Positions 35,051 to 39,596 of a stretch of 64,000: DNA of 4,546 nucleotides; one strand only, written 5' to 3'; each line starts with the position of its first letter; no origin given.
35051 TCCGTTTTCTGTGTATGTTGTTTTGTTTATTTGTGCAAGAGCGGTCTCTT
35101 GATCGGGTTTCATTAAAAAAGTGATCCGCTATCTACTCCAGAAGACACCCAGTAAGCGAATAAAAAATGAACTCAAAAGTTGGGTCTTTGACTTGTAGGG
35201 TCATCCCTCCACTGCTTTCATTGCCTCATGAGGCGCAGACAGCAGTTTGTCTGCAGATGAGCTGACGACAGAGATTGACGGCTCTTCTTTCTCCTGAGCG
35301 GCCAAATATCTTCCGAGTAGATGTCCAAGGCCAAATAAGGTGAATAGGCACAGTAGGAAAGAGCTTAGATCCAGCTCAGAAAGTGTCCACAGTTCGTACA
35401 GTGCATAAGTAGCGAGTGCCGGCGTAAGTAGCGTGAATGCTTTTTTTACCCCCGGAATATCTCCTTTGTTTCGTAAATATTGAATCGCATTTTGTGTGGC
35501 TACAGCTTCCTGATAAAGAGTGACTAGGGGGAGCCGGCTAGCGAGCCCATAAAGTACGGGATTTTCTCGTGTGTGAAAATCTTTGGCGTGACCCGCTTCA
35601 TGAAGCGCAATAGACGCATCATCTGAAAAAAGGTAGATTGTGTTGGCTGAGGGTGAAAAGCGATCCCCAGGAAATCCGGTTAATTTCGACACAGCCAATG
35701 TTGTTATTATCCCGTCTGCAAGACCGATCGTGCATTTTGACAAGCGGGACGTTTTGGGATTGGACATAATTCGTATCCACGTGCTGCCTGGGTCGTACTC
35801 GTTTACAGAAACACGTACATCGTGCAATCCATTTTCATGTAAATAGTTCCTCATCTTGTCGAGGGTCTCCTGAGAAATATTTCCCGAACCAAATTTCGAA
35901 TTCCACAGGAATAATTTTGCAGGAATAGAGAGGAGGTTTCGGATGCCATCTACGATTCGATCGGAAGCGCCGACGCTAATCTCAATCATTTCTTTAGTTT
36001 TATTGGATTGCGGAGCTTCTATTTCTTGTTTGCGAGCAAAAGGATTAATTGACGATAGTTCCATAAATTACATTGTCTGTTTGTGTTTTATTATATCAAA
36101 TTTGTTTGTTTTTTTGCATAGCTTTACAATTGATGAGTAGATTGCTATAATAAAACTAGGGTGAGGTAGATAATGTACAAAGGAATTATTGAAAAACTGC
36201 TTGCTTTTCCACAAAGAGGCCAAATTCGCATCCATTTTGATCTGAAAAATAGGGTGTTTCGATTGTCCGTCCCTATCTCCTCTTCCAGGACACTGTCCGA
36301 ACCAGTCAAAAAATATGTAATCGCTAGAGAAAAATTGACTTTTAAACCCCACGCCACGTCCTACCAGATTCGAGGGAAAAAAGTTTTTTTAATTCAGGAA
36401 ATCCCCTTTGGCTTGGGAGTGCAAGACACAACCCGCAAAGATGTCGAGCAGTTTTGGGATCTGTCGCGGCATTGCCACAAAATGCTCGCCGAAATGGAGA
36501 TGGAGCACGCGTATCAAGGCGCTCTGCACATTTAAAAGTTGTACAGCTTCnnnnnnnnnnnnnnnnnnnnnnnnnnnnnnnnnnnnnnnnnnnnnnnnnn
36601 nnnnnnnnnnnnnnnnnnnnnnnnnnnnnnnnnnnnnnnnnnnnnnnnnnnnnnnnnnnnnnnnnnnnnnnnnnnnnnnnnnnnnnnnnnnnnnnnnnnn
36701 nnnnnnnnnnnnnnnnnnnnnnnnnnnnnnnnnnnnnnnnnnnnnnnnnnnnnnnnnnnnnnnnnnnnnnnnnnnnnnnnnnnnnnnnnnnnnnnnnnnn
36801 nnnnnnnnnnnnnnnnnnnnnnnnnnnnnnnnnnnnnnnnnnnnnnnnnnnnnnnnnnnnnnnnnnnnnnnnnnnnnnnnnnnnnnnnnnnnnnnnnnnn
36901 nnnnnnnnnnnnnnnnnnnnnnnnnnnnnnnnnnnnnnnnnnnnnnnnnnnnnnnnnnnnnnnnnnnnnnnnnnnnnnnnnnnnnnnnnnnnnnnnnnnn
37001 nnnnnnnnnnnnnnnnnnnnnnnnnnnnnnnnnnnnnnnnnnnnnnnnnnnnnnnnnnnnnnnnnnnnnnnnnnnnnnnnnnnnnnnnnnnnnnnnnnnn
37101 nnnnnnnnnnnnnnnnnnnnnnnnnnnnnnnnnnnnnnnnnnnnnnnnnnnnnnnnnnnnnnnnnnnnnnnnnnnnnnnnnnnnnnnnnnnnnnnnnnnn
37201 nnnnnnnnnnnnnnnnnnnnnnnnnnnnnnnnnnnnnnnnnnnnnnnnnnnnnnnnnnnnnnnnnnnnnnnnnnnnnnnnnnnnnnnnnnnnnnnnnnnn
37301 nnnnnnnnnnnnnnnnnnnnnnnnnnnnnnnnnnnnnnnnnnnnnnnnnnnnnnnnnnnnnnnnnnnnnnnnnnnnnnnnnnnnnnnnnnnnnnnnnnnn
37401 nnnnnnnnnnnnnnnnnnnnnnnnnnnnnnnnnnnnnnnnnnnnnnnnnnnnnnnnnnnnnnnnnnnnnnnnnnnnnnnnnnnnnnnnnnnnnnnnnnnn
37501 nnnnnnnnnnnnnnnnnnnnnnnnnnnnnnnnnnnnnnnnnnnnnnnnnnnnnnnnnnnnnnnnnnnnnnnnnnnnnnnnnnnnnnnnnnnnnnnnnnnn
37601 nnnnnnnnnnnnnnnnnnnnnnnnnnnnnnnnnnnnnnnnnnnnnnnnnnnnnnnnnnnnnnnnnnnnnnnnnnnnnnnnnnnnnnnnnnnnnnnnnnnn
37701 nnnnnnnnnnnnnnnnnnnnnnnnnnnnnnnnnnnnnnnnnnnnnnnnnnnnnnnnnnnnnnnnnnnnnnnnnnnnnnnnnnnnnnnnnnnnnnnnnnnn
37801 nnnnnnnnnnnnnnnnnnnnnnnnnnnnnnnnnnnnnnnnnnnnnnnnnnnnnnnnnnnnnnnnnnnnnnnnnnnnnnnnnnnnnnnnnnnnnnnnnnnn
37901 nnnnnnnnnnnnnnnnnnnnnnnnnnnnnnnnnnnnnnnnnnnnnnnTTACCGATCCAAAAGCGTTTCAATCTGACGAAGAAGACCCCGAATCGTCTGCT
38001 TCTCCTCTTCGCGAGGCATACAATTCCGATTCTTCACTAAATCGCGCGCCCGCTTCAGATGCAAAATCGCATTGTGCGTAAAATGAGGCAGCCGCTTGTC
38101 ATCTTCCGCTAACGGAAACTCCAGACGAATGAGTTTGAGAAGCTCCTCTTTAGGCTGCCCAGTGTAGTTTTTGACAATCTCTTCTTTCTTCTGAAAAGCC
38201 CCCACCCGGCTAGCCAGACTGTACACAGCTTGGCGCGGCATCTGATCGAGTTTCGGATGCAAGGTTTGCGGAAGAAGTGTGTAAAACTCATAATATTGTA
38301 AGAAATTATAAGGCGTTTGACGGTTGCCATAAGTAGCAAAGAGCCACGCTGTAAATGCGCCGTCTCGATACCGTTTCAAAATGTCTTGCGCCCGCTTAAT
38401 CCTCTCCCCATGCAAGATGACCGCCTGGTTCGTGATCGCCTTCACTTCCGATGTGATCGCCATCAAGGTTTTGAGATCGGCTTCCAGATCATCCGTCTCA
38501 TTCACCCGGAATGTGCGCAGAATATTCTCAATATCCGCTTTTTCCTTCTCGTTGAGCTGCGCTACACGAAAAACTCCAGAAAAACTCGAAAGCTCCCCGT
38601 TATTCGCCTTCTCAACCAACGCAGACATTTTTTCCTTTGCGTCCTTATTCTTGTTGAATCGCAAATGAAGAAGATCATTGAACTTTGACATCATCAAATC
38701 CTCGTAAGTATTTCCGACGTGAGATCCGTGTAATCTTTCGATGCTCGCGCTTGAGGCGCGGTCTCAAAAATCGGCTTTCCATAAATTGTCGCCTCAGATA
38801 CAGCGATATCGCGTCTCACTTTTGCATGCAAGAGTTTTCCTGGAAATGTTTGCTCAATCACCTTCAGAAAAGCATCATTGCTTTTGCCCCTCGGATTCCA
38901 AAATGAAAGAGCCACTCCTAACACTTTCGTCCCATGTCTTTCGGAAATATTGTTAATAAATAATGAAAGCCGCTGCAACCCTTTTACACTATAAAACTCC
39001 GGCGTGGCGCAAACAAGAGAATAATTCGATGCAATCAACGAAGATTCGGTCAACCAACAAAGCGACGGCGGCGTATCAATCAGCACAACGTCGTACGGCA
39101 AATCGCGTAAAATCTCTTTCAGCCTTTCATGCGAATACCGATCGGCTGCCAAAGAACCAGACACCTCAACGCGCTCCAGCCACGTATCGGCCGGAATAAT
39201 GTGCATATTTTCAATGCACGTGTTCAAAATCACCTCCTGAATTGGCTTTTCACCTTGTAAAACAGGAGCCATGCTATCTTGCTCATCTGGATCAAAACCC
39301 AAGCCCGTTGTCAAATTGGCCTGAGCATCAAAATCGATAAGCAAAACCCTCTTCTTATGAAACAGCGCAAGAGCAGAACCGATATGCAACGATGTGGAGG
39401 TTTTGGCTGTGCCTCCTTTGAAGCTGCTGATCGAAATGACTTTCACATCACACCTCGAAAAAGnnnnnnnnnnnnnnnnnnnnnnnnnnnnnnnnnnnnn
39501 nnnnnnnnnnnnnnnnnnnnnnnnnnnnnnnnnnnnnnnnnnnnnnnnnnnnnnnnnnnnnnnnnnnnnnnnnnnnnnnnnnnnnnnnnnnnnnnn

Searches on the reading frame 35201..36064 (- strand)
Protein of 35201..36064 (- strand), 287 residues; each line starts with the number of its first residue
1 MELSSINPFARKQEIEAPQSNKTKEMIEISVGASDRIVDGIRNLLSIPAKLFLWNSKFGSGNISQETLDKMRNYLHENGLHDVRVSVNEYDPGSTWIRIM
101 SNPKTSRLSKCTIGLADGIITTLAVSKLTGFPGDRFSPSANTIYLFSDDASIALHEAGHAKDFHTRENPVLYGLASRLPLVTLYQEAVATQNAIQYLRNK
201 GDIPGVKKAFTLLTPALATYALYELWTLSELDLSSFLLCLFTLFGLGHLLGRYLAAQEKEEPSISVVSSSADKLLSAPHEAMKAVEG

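Call 8: search_protein_families(library=pfam, proteins=[window:35201-36064:-], max_evalue=0.001)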
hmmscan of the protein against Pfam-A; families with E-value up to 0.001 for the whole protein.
window:35201-36064:- (287 aa): 1 family
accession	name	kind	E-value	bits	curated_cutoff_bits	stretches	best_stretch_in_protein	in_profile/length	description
PF04298.18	Zn_peptidase_2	-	0.00032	20.7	27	0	171-230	148-209/218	Putative neutral zinc metallopeptidase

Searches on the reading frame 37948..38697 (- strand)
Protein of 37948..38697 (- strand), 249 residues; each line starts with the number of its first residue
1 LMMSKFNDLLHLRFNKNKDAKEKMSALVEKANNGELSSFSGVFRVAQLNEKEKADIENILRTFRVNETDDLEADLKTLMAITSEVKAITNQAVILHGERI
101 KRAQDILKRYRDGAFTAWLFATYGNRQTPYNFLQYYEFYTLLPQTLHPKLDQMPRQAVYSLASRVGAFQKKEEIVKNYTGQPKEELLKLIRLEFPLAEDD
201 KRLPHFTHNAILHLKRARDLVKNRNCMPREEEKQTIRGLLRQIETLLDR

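Call 8: search_protein_families(library=pfam, proteins=[window:37948-38697:-], max_evalue=0.001)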
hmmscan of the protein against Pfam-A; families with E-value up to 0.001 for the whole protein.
window:37948-38697:- (249 aa): 1 family
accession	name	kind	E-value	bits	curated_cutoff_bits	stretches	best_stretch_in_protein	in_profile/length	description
PF03677.18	UPF0137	-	1.7e-81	274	34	1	3-242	1-236/237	Uncharacterised protein family (UPF0137)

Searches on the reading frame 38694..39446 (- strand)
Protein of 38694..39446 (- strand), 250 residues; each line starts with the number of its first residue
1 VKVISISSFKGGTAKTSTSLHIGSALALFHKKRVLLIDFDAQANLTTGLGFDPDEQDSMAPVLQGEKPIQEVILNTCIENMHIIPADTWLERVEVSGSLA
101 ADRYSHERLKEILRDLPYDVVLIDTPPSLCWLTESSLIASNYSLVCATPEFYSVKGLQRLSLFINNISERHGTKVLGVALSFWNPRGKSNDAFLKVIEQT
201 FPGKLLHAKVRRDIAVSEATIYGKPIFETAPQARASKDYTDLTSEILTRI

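Call 8: search_protein_families(library=pfam, proteins=[window:38694-39446:-], max_evalue=0.001)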
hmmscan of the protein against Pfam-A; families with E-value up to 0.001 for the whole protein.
window:38694-39446:- (250 aa): 4 families
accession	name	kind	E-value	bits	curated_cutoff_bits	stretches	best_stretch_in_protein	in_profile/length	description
PF13614.12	AAA_31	-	3.4e-40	138.3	27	1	1-171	1-171/177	AAA domain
PF01656.29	CbiA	-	6.2e-19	68.6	25.4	1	4-226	1-125/125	CobQ/CobB/MinD/ParA nucleotide binding domain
PF06564.18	CBP_BcsQ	-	2.5e-11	44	21.3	1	1-243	1-230/234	Cellulose biosynthesis protein BcsQ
PF10609.15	ParA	-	5.3e-05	23.2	27.1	1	2-246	4-245/246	NUBPL iron-transfer P-loop NTPase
